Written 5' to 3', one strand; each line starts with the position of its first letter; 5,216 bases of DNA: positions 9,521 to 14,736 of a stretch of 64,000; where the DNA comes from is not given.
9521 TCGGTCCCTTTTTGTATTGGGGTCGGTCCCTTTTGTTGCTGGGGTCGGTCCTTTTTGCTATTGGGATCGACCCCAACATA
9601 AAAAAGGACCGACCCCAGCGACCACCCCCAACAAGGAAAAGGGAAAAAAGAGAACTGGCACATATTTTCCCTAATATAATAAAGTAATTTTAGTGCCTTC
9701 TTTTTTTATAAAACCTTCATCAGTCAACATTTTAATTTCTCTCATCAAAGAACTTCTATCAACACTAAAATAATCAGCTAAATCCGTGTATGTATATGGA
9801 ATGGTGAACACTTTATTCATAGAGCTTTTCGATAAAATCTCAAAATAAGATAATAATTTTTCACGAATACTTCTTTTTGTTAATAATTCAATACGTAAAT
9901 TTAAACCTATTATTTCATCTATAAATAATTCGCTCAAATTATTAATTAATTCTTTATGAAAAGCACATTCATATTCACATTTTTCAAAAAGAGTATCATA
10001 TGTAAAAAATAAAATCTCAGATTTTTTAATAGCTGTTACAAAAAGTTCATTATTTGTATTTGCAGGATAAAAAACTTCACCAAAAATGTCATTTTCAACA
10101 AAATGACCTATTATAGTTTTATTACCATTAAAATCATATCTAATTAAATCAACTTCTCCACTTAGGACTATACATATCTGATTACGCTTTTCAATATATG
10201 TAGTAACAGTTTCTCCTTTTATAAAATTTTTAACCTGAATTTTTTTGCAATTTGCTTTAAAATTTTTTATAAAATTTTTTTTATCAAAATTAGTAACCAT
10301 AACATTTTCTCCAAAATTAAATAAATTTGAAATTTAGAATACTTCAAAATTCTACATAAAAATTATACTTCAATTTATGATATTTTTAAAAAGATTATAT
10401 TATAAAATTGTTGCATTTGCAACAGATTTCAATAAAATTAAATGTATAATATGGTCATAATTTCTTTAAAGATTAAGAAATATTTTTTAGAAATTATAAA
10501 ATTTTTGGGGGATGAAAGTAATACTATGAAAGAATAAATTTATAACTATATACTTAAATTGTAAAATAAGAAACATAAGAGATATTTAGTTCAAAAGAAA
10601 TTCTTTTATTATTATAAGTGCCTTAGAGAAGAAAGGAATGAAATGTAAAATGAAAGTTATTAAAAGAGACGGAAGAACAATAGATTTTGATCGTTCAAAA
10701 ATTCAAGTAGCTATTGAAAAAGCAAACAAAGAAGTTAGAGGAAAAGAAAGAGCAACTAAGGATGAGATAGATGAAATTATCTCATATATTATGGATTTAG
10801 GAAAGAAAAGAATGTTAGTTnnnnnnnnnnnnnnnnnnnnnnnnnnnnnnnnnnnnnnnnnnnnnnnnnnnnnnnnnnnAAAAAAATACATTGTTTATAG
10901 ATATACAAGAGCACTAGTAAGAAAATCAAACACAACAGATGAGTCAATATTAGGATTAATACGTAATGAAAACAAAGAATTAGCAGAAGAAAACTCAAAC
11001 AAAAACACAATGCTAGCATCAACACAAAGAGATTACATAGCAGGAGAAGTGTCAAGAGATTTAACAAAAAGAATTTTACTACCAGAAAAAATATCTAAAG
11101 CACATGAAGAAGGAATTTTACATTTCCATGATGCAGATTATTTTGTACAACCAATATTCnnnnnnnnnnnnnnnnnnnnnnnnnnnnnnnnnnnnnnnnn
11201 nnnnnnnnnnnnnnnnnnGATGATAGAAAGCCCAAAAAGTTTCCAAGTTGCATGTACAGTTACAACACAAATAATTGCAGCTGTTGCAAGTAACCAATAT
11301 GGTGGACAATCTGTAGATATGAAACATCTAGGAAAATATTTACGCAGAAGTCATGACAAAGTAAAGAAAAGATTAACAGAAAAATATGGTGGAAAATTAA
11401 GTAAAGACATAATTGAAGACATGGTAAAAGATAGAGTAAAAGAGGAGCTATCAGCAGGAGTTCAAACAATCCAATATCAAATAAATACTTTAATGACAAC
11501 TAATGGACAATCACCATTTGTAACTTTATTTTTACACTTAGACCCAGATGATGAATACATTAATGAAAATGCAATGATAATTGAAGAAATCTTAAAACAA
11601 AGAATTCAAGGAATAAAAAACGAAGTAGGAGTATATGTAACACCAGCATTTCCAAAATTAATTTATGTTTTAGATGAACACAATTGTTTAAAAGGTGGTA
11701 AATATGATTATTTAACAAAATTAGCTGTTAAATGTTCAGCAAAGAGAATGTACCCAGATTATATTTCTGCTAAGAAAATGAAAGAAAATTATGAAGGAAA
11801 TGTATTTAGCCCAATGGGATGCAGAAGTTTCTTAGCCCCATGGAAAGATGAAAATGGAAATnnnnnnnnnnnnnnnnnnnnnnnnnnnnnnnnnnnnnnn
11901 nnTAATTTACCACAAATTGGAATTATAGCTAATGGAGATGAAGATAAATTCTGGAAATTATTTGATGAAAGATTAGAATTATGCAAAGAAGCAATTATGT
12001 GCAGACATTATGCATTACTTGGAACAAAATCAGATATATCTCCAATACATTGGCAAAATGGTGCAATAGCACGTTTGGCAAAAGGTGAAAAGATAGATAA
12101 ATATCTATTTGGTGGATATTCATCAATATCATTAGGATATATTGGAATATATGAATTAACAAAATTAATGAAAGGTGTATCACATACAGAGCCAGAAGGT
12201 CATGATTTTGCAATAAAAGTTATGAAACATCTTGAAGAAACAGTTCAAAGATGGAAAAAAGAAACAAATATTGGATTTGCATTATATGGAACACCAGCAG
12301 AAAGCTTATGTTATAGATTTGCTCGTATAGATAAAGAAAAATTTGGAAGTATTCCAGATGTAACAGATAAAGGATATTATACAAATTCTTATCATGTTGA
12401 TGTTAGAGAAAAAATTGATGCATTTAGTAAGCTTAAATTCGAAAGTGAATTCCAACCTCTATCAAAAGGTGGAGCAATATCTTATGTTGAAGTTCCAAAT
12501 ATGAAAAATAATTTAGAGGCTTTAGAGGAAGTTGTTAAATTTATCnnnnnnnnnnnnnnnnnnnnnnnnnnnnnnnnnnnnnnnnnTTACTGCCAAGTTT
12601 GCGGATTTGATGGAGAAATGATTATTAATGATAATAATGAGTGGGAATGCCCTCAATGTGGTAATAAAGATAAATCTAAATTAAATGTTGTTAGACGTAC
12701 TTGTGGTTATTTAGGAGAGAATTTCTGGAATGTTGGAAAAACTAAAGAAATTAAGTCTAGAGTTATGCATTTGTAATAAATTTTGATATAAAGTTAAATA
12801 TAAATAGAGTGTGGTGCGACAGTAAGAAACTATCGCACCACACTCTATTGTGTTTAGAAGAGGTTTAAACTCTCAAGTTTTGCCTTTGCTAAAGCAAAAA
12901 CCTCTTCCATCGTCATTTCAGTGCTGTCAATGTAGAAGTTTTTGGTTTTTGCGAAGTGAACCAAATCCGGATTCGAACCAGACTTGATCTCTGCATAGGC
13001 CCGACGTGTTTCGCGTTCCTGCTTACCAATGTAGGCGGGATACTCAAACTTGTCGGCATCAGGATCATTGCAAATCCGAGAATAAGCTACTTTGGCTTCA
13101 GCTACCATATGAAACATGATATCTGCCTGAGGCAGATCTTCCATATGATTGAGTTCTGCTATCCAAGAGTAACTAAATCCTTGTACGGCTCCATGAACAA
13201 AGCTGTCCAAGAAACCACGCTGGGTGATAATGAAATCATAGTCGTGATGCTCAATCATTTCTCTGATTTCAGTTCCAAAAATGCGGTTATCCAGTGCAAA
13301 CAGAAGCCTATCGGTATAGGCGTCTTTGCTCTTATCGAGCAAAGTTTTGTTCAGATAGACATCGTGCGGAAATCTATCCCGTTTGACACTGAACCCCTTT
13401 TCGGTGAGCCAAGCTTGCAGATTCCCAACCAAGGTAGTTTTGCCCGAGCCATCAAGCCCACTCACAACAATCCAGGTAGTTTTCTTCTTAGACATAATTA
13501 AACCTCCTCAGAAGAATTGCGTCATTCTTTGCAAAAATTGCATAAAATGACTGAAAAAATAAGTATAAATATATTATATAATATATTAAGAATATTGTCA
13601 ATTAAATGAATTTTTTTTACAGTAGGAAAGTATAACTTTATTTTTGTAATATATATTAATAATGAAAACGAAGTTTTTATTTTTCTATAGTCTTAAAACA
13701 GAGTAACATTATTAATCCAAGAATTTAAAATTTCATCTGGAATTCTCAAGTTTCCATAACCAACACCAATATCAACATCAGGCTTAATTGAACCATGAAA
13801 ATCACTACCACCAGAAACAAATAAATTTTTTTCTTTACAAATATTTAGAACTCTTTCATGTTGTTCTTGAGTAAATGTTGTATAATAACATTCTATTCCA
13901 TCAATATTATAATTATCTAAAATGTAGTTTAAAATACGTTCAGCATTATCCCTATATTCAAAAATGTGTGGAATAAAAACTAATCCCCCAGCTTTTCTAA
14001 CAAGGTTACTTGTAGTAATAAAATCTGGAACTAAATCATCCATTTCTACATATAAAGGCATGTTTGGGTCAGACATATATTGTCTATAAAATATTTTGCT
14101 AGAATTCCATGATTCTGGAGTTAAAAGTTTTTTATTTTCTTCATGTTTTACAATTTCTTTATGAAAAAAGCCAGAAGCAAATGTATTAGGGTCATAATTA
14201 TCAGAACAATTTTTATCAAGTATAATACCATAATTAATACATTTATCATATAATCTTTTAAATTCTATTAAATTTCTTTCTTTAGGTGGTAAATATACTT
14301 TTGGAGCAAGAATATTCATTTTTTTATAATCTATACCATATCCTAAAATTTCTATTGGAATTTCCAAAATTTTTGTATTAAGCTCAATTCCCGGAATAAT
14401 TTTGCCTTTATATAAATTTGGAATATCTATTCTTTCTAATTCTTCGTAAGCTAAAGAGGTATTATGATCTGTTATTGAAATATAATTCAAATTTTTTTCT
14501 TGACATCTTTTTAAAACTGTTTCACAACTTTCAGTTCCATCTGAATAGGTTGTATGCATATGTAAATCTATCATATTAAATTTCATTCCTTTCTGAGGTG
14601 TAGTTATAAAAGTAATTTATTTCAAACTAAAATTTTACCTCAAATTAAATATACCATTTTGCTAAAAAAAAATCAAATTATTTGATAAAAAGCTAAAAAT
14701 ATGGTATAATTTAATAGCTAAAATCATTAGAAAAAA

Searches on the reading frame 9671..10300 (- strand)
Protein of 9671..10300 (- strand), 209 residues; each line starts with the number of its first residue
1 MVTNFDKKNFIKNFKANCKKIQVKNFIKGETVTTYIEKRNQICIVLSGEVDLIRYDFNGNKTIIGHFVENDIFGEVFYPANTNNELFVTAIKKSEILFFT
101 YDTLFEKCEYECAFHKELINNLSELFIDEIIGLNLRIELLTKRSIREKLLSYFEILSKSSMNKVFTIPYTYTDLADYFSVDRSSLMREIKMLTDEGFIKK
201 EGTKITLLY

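Call 56: search_protein_families(library=pfam, proteins=[window:9671-10300:-], max_evalue=0.001)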
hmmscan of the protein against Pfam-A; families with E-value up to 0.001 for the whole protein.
window:9671-10300:- (209 aa): 2 families
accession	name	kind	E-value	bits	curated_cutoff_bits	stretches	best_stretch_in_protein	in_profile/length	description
PF00027.35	cNMP_binding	-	5.3e-10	39.6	27.5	1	24-109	2-87/89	Cyclic nucleotide-binding domain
PF13545.12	HTH_Crp_2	-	1.1e-06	29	27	1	162-208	16-62/70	Crp-like helix-turn-helix domain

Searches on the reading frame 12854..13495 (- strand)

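Call 56: search_protein_families(library=pfam, proteins=[window:12854-13495:-], max_evalue=0.001)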
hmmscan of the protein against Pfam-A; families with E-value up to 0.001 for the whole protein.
window:12854-13495:- (213 aa): 2 families
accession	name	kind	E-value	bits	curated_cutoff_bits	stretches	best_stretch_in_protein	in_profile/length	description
PF02223.23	Thymidylate_kin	-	2e-06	28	27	1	12-151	2-145/185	Thymidylate kinase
PF13521.12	AAA_28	-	0.0005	20.8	27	1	9-136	2-122/164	AAA domain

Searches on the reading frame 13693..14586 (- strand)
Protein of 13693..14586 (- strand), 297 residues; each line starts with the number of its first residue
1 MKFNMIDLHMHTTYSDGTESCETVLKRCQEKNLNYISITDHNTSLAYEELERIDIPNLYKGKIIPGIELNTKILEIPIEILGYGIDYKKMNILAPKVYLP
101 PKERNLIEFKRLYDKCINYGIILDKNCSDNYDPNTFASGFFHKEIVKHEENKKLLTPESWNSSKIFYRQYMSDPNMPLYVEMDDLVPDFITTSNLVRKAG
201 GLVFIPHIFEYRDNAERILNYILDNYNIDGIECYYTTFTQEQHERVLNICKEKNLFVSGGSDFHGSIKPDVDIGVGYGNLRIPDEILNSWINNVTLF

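Call 56: search_protein_families(library=pfam, proteins=[window:13693-14586:-], max_evalue=0.001)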
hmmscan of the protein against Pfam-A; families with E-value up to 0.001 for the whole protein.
window:13693-14586:- (297 aa): 1 family
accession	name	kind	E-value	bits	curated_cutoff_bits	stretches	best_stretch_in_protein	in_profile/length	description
PF02811.25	PHP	-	6.2e-09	36.8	26.4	1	7-70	1-64/164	PHP domain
